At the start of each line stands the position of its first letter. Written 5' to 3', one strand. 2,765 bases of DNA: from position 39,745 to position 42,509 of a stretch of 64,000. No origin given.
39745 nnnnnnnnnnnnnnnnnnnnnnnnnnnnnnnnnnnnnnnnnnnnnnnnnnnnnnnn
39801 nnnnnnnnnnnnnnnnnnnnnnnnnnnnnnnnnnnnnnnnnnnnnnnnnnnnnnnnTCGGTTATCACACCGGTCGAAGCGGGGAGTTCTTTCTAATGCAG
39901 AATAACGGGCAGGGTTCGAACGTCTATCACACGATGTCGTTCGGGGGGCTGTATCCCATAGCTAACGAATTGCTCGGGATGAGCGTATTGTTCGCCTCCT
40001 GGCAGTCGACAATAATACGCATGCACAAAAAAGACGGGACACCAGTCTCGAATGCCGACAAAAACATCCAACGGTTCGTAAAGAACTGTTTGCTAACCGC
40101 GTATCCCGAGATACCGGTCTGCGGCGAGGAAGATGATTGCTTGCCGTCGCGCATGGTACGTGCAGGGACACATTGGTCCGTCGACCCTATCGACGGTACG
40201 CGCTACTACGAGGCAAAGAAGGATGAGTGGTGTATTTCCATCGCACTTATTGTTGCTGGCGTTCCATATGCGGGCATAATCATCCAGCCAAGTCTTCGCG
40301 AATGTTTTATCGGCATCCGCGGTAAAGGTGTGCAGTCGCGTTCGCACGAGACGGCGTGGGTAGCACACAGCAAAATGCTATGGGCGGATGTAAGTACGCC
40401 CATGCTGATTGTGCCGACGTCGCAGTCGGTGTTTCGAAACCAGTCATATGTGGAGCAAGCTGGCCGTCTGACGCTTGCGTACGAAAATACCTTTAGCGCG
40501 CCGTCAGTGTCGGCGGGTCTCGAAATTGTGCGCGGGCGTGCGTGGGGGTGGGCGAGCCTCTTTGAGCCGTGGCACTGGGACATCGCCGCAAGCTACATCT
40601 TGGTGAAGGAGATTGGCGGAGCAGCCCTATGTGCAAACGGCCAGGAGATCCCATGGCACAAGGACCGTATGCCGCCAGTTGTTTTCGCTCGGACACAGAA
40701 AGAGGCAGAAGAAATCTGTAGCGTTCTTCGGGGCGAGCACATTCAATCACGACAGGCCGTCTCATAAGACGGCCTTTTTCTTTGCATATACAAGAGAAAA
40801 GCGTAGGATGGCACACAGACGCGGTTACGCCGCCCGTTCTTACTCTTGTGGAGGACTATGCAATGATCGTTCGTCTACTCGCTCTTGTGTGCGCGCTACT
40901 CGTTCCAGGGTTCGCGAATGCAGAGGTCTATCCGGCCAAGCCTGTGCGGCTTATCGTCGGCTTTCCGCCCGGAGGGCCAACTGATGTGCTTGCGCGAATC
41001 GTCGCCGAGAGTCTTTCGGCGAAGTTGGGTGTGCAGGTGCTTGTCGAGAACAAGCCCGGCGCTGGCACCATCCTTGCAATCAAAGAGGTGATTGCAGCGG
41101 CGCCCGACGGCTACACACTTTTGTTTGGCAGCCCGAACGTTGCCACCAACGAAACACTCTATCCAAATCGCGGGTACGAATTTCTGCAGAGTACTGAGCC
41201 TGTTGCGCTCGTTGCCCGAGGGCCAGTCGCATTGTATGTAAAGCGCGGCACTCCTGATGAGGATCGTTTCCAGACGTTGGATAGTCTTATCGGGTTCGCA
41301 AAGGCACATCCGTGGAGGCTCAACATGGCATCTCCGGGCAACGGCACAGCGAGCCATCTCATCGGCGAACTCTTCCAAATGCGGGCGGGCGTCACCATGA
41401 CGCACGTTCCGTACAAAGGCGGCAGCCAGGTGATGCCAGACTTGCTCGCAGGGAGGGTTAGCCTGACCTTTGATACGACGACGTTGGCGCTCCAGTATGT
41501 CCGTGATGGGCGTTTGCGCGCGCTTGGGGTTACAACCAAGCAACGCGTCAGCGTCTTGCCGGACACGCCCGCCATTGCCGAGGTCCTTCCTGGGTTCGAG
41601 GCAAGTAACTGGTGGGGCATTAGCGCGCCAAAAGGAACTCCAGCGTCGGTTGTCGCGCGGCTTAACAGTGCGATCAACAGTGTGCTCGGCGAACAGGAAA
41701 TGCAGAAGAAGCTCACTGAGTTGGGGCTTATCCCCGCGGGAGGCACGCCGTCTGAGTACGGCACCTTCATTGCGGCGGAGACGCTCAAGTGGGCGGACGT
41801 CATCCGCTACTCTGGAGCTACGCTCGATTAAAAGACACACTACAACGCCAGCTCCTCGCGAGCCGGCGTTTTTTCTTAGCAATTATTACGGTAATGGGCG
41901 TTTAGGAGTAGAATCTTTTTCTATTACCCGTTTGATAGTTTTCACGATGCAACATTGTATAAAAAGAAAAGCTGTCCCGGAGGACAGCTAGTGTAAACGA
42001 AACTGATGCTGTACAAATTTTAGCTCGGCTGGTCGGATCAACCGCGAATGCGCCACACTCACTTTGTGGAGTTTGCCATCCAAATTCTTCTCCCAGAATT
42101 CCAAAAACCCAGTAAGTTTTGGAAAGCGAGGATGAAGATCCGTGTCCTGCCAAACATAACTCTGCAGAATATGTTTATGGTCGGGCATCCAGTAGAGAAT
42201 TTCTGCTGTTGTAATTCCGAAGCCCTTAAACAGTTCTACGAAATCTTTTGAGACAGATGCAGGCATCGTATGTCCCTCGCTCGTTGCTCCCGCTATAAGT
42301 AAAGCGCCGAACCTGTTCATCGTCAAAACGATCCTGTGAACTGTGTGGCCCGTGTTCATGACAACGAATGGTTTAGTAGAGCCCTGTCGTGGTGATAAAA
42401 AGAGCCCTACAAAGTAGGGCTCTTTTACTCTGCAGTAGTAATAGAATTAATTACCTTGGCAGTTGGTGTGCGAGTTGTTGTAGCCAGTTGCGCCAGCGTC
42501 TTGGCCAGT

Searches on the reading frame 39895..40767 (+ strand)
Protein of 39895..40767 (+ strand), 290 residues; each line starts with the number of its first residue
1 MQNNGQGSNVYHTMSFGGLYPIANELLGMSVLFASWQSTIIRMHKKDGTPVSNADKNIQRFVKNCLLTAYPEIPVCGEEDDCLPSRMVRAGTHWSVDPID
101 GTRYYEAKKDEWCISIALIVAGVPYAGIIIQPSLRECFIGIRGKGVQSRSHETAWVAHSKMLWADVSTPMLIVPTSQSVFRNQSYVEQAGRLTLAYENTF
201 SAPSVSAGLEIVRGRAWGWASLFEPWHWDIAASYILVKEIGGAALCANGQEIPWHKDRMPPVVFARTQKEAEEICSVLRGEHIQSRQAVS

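Call 3: search_protein_families(library=pfam, proteins=[window:39895-40767:+], max_evalue=0.01)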
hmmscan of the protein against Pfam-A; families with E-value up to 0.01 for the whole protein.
window:39895-40767:+ (290 aa): 1 family
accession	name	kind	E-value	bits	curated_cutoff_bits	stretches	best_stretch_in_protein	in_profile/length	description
PF00459.30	Inositol_P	-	1.1e-32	114.1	27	1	45-278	33-266/271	Inositol monophosphatase family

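Call 4: search_protein_families(library=ncbifam, proteins=[window:39895-40767:+], max_evalue=0.01)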
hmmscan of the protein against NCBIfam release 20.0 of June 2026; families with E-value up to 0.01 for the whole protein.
window:39895-40767:+ (290 aa): 6 families
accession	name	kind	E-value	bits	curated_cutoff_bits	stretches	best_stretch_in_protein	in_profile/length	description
TIGR01331.1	bisphos_cysQ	equivalog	1.7e-27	96.6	228.8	1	34-254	18-234/250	3'(2'),5'-bisphosphate nucleotidase CysQ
TIGR02067.1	his_9_HisN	equivalog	6.9e-22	78.1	275.15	1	39-253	24-230/252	histidinol-phosphatase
NF008182.0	PRK10931.1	equivalog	2.9e-16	59.3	379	1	42-192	28-173/246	3'(2'),5'-bisphosphate nucleotidase CysQ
TIGR01330.1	bisphos_HAL2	equivalog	3e-10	39.5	267.05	1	89-143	132-185/359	3'(2'),5'-bisphosphate nucleotidase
NF008027.1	PRK10757.1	equivalog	1.6e-08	33.8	332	1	50-242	39-225/267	inositol-1-monophosphatase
NF009321.0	PRK12676.1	equivalog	3.1e-07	29.7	264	1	46-148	39-139/264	bifunctional fructose-bisphosphatase/inositol-phosphate phosphatase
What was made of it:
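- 39895..40767 (+): Divergently oriented inositol-monophosphatase/CysQ-family gene; not a conserved partner. Pfam Inositol_P 114 bits; CysQ model 96.6 bits, below its cutoff of 228.8 (calls 3, 4).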

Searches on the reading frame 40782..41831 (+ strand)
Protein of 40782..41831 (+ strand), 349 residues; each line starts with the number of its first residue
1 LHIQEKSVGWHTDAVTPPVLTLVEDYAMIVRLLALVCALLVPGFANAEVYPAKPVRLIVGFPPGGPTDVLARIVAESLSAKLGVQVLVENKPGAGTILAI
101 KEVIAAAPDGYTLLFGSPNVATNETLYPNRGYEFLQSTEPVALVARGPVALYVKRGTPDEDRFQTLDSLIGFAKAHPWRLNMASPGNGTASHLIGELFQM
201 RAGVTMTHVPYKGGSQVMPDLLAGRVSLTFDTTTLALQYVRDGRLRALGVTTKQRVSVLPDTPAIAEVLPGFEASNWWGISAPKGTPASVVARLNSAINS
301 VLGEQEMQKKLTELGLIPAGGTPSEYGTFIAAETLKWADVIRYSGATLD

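Call 3: search_protein_families(library=pfam, proteins=[window:40782-41831:+], max_evalue=0.01)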
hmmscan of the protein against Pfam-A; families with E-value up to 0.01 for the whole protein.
window:40782-41831:+ (349 aa): 1 family
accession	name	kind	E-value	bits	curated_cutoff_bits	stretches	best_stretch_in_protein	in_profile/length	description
PF03401.19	TctC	-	1.1e-64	219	27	1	71-343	2-271/274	Tripartite tricarboxylate transporter family receptor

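Call 50: find_homologous_proteins(query=window:40782-41831:+, max_evalue=1e-20)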
Query window:40782-41831:+ (349 aa): 7837 proteins with E <= 1e-20 among 8000 candidates; the best 120 are listed.
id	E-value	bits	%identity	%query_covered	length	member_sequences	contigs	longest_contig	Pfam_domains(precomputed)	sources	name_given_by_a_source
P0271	1.1e-207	707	100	92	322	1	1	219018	PF03401.19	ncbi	-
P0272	8.2e-91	323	50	88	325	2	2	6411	PF03401.19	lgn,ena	-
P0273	2.0e-89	318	47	92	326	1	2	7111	PF03401.19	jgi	jgi:tripartite-type tricarboxylate transporter receptor subunit TctC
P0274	2.2e-88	315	48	90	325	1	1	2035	PF03401.19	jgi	jgi:tripartite-type tricarboxylate transporter receptor subunit TctC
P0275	7.2e-88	313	48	89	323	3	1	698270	PF03401.19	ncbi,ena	-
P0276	4.5e-87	311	47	88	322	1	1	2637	PF03401.19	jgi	jgi:tripartite-type tricarboxylate transporter receptor subunit TctC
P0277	8.1e-87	310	47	87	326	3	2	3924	PF03401.19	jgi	jgi:tripartite-type tricarboxylate transporter receptor subunit TctC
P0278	1.2e-86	309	48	86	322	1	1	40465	PF03401.19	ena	-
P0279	1.2e-86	309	48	86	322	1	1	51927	PF03401.19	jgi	-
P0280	2.6e-86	308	47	91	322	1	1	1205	PF03401.19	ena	-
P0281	5.8e-86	307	49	87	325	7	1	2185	PF03401.19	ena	-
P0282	1.4e-85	306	48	86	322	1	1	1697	PF03401.19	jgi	-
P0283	1.4e-85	306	46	91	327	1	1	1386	PF03401.19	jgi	jgi:tripartite-type tricarboxylate transporter receptor subunit TctC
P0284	2.2e-85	305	46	94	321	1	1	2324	PF03401.19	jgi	jgi:tripartite-type tricarboxylate transporter receptor subunit TctC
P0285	3.9e-85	304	46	88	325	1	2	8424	PF03401.19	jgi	jgi:tripartite-type tricarboxylate transporter receptor subunit TctC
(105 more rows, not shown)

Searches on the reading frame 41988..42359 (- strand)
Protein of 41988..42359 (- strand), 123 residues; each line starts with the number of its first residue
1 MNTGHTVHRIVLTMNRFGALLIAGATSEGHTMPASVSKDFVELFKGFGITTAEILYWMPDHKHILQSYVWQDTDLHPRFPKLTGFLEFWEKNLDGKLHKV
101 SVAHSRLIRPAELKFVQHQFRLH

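Call 3: search_protein_families(library=pfam, proteins=[window:41988-42359:-], max_evalue=0.01)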
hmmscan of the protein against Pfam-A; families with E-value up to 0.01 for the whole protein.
window:41988-42359:- (123 aa): 1 family
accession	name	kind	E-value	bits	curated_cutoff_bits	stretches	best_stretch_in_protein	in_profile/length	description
PF06233.17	Usg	-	2.2e-36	124.3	27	1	44-122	2-80/80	Usg-like family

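Call 64: find_homologous_proteins(query=window:41988-42359:-, max_evalue=1e-8)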
Query window:41988-42359:- (123 aa): 451 proteins with E <= 1e-8 among 455 candidates; the best 120 are listed.
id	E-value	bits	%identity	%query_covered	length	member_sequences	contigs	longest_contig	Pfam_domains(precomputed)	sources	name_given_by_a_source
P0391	9.1e-71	254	99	91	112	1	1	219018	PF06233.18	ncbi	-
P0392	1.2e-43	166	76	75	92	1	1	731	PF06233.18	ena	-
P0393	3.8e-43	164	76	75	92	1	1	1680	PF06233.18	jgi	jgi:uncharacterized protein Usg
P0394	3.6e-36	142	66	75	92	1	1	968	PF06233.18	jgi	jgi:uncharacterized protein Usg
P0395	3.7e-34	135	66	71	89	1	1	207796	PF06233.18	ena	-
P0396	1.4e-33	133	63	75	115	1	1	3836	PF06233.18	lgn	-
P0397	2.0e-33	133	64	72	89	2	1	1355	PF06233.18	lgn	-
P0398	3.2e-33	132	67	72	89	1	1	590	PF06233.18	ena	-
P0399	4.3e-33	132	64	71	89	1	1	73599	PF06233.18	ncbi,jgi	jgi:uncharacterized protein Usg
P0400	4.6e-33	132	66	71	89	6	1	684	PF06233.18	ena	-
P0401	4.8e-33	132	66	71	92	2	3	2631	PF06233.18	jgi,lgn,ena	jgi:uncharacterized protein Usg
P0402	5.8e-33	131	66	72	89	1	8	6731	PF06233.18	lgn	-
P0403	6.1e-33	131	64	71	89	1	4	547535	PF06233.18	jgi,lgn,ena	-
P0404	7.9e-33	131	66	72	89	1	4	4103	PF06233.18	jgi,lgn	-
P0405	8.3e-33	131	65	72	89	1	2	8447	PF06233.18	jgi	jgi:uncharacterized protein Usg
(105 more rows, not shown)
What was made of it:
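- Tried and rejected: TctC and Usg-like are separate families shared across phyla (calls 50, 64).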
